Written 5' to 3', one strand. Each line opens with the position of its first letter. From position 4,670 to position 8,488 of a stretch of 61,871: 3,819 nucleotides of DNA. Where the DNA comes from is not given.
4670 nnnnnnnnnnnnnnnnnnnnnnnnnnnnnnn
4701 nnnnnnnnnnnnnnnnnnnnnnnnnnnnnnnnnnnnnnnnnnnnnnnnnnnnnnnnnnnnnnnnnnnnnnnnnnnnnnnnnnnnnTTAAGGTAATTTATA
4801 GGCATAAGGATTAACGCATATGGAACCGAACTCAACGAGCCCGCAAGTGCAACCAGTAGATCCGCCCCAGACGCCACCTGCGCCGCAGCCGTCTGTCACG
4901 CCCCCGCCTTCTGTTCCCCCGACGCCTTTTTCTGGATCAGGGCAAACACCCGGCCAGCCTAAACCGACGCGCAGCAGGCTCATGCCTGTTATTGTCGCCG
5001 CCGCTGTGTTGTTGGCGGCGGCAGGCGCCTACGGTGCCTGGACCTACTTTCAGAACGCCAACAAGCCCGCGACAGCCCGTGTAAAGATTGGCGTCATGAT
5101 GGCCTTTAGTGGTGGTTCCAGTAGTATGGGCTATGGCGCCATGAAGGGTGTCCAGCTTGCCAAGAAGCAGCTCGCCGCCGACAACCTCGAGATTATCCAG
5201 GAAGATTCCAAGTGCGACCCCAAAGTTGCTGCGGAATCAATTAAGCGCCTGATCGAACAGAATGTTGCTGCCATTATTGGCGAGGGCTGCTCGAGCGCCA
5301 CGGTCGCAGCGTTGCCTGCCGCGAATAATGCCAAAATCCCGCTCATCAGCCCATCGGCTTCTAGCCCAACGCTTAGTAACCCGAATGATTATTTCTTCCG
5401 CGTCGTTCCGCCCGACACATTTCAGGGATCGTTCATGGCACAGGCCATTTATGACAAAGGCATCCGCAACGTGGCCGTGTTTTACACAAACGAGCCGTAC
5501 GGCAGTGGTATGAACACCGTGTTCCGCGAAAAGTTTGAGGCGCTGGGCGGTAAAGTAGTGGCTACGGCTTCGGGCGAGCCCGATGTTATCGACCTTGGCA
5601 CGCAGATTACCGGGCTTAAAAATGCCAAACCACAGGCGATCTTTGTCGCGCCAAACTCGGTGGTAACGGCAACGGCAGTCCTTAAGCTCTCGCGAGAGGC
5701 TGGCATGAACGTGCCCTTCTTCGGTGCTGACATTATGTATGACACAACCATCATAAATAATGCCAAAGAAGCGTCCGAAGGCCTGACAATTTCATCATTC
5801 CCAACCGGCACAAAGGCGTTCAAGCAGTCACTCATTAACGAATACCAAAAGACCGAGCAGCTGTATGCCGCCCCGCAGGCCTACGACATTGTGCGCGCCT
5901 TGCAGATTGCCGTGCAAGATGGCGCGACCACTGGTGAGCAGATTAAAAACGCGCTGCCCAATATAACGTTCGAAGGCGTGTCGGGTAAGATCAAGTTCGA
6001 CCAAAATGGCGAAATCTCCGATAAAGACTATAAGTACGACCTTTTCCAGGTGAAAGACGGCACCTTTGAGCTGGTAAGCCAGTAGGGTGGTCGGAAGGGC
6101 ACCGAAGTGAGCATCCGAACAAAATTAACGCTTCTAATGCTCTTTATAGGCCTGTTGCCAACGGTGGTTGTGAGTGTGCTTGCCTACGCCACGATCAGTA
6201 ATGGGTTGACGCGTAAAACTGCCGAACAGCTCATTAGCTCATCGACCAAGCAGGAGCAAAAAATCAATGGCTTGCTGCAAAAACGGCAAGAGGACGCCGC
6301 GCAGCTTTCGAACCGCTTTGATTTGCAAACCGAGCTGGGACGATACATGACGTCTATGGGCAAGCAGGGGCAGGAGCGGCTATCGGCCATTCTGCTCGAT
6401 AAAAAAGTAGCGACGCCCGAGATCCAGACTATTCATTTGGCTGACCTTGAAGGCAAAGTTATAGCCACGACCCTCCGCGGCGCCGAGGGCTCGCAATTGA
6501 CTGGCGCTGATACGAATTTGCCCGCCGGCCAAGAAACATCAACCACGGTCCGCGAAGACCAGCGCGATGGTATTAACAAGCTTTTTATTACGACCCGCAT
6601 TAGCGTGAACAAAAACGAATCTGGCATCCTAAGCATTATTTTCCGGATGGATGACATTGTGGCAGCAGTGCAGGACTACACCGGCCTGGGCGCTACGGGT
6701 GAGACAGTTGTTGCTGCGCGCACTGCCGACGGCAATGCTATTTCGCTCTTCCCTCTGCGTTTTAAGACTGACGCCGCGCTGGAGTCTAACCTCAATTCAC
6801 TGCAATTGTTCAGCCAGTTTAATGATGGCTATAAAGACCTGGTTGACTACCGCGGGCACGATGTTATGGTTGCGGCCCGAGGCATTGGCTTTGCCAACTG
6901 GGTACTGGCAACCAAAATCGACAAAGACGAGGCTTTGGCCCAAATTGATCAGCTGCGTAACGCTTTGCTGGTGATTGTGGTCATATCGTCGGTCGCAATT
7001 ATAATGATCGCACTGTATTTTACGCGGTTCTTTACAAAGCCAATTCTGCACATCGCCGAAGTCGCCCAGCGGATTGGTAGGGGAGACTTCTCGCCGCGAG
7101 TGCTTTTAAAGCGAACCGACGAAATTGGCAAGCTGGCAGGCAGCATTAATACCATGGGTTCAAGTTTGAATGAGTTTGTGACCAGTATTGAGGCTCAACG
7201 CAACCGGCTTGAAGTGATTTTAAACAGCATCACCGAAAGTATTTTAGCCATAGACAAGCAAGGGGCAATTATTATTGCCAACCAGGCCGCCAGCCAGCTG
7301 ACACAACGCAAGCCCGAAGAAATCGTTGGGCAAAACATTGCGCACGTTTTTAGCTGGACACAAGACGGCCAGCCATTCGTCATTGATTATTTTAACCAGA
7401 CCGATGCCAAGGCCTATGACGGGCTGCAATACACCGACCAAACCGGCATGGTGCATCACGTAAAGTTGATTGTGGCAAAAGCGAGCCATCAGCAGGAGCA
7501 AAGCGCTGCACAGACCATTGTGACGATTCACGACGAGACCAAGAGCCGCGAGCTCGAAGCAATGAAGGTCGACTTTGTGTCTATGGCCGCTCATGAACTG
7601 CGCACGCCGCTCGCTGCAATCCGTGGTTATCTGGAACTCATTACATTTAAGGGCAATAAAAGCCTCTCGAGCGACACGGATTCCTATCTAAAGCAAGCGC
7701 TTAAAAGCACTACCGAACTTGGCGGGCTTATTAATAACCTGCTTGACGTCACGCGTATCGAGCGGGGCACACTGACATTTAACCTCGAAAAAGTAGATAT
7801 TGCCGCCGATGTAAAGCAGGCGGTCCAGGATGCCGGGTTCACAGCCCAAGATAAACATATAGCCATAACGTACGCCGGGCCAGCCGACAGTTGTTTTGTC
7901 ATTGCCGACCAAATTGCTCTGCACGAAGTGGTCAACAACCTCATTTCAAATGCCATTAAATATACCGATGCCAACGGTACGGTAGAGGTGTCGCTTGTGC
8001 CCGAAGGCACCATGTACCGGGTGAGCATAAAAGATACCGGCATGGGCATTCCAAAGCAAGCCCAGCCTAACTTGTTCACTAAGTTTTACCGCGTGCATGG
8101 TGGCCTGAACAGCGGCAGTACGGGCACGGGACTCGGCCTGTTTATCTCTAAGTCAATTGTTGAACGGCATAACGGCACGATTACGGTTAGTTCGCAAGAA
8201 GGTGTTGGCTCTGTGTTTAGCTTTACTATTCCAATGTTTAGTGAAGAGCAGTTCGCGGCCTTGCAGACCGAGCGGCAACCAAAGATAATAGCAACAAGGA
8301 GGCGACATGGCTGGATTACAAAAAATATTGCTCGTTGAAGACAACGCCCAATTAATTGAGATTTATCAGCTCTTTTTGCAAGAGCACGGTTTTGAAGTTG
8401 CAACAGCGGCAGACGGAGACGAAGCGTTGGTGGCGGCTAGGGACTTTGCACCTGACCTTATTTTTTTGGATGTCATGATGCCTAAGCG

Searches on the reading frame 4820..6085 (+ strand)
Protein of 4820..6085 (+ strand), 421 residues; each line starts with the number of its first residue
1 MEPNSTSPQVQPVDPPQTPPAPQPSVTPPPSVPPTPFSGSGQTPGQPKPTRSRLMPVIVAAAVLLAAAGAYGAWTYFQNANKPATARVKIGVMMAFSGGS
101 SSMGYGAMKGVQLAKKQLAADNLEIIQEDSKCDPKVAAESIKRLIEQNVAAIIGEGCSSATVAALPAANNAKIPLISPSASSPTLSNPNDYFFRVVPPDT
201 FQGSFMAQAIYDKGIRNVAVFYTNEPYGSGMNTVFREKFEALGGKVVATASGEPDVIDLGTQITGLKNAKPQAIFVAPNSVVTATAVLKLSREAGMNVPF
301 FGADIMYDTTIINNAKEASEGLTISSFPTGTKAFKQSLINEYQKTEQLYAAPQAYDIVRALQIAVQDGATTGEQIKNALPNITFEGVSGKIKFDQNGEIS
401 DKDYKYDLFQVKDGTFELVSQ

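Call 16: search_protein_families(library=pfam, proteins=[window:4820-6085:+], max_evalue=0.00001)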
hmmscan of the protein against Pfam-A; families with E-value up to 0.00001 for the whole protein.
window:4820-6085:+ (421 aa): 4 families
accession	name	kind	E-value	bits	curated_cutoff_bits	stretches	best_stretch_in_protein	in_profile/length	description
PF13458.12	Peripla_BP_6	-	1.4e-44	153.6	31.7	1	88-413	2-341/343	Periplasmic binding protein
PF01094.35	ANF_receptor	-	1.9e-40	139.4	25.4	1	114-412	16-351/353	Receptor family ligand binding region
PF13407.12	Peripla_BP_4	-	1.9e-08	34.6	35.1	0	220-304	5-89/258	Periplasmic binding protein domain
PF13433.12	Peripla_BP_5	-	2.7e-07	30.5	27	1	88-419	1-345/363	Periplasmic binding protein domain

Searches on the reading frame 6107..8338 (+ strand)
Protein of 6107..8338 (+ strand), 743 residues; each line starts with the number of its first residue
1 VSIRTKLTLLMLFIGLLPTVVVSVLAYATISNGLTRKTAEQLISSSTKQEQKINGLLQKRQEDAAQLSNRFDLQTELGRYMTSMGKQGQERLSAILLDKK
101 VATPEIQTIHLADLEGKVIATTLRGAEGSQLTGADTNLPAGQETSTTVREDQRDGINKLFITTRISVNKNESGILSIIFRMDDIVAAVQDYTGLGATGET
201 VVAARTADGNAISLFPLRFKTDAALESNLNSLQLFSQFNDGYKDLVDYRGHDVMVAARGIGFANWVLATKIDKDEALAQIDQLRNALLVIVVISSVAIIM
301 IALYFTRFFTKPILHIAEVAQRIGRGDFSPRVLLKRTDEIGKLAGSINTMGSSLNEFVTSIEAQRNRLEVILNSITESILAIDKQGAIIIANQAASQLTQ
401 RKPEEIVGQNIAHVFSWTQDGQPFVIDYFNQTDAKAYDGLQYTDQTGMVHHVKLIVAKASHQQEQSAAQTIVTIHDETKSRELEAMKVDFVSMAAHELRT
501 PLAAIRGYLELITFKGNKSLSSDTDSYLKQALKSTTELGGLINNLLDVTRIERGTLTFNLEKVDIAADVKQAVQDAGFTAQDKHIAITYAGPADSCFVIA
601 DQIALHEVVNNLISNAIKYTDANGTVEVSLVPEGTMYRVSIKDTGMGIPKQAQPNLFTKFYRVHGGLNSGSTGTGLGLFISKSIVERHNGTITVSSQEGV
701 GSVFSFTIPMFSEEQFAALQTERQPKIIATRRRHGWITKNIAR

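Call 16: search_protein_families(library=pfam, proteins=[window:6107-8338:+], max_evalue=0.00001)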
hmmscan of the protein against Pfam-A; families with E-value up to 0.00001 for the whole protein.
window:6107-8338:+ (743 aa): 6 families
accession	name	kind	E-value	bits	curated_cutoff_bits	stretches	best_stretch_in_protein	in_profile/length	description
PF02518.31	HATPase_c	-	1e-29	103.6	26.4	1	601-710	2-109/111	Histidine kinase-, DNA gyrase B-, and HSP90-like ATPase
PF00512.31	HisKA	-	2.7e-17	63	26.9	1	487-554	2-66/66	His Kinase A (phospho-acceptor) domain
PF00672.30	HAMP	-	1.3e-13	51.5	25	1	305-355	2-52/53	HAMP domain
PF00989.32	PAS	-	5.3e-09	36.5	22.6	1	367-418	2-53/113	PAS fold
PF13426.13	PAS_9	-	1.3e-07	32.3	27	1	378-478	3-102/103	PAS domain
PF02743.24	dCache_1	-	1.7e-06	28.2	45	1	39-269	8-239/240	Cache domain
